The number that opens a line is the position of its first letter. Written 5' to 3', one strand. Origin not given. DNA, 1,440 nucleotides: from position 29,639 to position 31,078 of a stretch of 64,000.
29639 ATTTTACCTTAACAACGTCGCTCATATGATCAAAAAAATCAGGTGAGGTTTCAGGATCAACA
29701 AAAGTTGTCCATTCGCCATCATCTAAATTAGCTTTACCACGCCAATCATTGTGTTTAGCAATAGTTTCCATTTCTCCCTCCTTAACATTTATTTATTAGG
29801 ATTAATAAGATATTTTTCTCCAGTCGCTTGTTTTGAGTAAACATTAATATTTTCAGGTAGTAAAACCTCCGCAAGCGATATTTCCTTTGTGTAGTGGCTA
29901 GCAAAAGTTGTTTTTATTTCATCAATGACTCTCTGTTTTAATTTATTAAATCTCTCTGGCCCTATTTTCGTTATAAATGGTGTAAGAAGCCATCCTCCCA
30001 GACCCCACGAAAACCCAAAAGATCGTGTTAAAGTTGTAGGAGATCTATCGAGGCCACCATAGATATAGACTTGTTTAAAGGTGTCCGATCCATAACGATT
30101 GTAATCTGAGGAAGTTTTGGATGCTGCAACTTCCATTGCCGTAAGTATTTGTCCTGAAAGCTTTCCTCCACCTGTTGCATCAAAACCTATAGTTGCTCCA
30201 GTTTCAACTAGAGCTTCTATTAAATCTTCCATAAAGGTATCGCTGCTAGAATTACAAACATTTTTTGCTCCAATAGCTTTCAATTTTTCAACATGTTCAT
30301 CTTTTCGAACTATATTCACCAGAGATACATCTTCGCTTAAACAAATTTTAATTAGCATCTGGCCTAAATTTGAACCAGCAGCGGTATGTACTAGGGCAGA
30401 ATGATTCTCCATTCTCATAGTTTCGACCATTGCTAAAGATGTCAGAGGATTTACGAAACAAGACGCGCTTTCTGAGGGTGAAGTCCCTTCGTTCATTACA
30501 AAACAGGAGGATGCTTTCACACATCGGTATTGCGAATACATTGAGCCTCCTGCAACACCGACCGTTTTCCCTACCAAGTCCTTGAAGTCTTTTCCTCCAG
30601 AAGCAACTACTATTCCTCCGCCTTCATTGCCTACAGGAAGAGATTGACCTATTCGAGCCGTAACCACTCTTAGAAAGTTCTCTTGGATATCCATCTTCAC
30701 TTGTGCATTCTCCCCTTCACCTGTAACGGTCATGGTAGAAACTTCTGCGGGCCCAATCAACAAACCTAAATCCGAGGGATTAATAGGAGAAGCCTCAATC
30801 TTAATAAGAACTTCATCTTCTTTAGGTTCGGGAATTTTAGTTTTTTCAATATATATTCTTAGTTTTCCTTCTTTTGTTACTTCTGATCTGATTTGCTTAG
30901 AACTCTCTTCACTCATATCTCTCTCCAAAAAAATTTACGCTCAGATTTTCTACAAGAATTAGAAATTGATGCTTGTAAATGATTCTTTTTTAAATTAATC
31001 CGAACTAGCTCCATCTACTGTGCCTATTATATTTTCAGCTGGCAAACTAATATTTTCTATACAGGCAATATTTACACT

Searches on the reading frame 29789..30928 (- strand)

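Call 41: search_protein_families(library=pfam, proteins=[window:29789-30928:-], max_evalue=0.00001)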
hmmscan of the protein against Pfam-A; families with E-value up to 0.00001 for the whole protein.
window:29789-30928:- (379 aa): 0 families

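Call 65: search_protein_families(library=pfam, proteins=[window:29789-30928:-], max_evalue=0.001)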
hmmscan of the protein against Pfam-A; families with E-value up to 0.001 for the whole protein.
window:29789-30928:- (379 aa): 1 family
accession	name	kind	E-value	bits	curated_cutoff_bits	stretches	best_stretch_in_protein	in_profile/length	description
PF00107.32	ADH_zinc_N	-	5.2e-05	23.7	31.8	1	188-265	2-79/129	Zinc-binding dehydrogenase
